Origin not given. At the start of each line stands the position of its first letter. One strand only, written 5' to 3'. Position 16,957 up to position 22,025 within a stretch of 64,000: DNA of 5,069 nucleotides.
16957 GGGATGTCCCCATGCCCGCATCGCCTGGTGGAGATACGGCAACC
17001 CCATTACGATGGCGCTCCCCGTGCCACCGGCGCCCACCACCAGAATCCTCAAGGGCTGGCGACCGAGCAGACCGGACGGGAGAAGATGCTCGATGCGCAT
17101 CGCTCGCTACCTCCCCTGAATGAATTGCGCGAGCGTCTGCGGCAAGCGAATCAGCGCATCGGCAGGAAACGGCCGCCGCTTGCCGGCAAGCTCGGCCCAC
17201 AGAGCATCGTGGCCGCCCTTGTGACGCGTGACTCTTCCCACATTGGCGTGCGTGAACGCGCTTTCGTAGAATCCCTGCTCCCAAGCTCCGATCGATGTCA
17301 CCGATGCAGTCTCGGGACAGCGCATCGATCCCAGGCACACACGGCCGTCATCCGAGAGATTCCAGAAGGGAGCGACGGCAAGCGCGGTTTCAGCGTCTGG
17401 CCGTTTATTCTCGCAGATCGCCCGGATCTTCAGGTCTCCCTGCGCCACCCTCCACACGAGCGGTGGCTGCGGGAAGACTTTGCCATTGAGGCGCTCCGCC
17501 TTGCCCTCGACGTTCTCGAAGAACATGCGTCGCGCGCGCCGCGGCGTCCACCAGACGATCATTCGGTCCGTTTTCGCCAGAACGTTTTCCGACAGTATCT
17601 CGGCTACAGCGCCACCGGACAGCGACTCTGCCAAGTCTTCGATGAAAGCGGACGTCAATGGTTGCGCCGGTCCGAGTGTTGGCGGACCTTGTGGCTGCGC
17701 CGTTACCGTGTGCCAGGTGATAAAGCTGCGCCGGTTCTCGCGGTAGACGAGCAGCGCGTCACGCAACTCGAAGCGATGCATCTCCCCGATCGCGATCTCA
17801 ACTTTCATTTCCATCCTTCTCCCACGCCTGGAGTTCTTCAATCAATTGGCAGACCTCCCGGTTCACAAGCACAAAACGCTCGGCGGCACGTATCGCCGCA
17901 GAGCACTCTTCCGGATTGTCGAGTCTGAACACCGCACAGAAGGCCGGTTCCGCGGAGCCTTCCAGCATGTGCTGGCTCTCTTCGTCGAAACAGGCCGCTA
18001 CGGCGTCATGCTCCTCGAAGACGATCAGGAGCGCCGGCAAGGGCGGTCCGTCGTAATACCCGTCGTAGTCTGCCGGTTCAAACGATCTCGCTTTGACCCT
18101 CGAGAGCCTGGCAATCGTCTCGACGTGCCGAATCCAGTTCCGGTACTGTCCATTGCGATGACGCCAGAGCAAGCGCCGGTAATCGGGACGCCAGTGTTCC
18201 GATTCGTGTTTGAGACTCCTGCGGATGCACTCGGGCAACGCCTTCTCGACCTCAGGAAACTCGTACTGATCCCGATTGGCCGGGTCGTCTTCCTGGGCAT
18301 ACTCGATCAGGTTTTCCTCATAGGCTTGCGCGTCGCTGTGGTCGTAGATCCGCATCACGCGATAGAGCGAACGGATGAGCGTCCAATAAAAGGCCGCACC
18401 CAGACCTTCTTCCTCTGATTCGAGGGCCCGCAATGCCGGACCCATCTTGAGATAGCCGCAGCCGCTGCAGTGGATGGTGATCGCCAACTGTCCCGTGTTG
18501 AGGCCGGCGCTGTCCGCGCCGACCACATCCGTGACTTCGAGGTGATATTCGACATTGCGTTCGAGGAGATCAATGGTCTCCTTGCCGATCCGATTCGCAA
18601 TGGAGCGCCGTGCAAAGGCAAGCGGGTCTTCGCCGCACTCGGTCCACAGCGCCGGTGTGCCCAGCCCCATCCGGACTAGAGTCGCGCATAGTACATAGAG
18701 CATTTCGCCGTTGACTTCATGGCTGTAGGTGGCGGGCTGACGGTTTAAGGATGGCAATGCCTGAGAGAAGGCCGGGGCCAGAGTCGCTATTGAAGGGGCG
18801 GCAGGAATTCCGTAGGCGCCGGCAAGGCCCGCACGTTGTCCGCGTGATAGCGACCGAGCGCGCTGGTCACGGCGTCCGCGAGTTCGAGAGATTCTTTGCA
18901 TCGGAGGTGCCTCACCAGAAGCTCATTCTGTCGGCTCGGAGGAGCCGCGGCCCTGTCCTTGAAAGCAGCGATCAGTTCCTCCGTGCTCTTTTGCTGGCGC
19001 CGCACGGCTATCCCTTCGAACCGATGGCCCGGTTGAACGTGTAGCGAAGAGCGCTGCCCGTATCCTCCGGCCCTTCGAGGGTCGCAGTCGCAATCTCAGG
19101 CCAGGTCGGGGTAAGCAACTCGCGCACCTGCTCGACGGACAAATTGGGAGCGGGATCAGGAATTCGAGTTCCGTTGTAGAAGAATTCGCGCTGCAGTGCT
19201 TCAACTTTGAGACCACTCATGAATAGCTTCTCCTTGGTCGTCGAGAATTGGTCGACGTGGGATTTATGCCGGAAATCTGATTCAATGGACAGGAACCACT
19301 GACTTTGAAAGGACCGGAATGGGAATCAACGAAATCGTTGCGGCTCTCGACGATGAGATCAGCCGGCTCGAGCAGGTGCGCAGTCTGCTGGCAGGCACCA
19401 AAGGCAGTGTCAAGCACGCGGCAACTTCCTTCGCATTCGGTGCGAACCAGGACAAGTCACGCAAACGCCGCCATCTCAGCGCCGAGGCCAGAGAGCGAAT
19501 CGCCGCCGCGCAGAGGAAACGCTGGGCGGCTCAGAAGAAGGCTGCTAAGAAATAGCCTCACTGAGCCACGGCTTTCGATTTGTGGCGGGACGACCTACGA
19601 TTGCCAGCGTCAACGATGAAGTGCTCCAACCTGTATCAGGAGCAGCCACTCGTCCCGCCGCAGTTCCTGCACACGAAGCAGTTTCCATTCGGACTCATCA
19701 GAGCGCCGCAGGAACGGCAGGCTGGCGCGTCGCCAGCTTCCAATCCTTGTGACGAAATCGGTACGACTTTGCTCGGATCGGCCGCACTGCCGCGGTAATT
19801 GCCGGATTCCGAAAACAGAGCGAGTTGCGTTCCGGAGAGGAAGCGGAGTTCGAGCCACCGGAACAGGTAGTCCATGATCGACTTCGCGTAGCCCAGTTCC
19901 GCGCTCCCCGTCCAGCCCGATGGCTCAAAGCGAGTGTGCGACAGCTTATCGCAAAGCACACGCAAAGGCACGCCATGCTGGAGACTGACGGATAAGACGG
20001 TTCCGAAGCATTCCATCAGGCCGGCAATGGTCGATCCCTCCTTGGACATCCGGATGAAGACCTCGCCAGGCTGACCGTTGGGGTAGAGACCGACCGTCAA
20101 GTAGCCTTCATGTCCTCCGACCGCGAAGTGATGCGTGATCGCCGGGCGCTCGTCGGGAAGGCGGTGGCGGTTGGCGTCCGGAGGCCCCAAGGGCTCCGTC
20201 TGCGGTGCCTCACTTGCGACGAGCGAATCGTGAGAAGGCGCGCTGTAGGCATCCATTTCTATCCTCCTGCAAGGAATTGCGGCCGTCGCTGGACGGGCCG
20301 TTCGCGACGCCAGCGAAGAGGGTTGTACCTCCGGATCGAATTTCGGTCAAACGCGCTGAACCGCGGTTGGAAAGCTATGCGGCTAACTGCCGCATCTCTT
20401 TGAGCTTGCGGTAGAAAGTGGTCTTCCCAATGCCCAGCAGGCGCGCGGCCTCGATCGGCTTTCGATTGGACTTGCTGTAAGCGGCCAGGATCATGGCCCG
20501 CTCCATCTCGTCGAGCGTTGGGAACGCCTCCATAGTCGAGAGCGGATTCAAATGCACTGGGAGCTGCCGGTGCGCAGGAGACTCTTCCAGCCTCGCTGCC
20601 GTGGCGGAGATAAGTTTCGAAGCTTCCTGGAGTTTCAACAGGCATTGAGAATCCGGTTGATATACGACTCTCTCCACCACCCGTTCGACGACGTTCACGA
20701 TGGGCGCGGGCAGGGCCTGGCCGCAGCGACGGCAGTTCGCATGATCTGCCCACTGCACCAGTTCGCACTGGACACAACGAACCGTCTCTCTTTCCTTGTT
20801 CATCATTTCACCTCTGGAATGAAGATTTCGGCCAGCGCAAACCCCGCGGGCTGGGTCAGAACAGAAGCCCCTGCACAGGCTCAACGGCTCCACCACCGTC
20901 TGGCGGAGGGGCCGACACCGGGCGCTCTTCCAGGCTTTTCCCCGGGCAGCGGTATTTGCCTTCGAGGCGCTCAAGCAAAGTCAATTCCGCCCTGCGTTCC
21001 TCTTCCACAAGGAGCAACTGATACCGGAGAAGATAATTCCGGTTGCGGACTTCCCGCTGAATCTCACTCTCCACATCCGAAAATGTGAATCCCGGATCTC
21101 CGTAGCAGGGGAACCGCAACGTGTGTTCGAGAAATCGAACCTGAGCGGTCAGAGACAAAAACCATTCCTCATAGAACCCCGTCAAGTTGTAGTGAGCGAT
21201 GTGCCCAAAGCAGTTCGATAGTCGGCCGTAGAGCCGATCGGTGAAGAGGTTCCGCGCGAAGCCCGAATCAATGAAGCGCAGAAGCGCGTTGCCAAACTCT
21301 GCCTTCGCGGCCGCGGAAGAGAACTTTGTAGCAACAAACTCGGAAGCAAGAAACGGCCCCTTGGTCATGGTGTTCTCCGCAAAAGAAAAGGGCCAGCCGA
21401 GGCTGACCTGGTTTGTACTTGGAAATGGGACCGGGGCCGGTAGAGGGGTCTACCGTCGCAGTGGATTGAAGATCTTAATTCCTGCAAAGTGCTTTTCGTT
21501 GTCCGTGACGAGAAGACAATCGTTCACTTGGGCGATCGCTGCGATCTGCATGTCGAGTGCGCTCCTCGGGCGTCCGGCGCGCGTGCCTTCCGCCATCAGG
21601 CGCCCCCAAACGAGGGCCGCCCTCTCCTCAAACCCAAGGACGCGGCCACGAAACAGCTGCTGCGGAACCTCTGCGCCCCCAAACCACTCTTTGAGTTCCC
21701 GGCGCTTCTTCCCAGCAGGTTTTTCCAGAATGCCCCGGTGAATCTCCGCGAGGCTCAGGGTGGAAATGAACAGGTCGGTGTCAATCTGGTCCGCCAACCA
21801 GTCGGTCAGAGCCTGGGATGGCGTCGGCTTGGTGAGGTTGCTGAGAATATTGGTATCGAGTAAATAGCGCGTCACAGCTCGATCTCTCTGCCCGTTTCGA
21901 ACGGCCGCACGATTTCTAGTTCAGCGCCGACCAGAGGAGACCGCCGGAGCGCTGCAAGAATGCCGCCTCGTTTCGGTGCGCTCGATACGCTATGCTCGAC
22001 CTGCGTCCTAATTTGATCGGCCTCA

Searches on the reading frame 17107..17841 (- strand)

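Call 34: search_protein_families(library=pfam, proteins=[window:17107-17841:-], max_evalue=0.01)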
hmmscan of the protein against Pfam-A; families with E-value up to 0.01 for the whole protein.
window:17107-17841:- (244 aa): 1 family
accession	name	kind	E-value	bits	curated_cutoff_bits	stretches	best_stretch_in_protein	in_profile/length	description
PF14460.11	Prok-E2_D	-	4.2e-39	134.4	25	1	77-231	15-169/171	Prokaryotic E2 family D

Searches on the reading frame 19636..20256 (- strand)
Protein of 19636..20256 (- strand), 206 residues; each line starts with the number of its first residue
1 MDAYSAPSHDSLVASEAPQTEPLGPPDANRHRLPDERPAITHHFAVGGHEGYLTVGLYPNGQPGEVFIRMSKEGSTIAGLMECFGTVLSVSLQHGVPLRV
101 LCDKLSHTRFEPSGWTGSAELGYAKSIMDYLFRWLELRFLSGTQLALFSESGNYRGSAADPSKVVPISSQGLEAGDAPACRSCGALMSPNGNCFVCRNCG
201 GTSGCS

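Call 34: search_protein_families(library=pfam, proteins=[window:19636-20256:-], max_evalue=0.01)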
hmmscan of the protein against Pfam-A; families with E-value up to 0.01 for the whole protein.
window:19636-20256:- (206 aa): 1 family
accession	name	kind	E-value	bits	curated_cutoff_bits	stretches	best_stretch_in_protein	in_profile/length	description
PF12637.14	TSCPD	-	1.3e-11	45.1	22.8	1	47-136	10-85/88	TSCPD domain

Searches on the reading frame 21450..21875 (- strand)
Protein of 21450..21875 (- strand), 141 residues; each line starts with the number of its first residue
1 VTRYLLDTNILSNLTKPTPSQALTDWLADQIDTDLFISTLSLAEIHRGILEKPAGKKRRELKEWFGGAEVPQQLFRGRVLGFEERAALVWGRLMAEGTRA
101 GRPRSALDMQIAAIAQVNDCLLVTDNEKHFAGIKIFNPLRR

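Call 66: search_protein_families(library=pfam, proteins=[window:21450-21875:-], max_evalue=0.01)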
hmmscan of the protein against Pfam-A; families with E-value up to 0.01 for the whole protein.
window:21450-21875:- (141 aa): 1 family
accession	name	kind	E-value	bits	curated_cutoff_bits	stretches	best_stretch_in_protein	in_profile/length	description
PF01850.27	PIN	-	6.5e-12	46.6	23.6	1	4-130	1-114/120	PIN domain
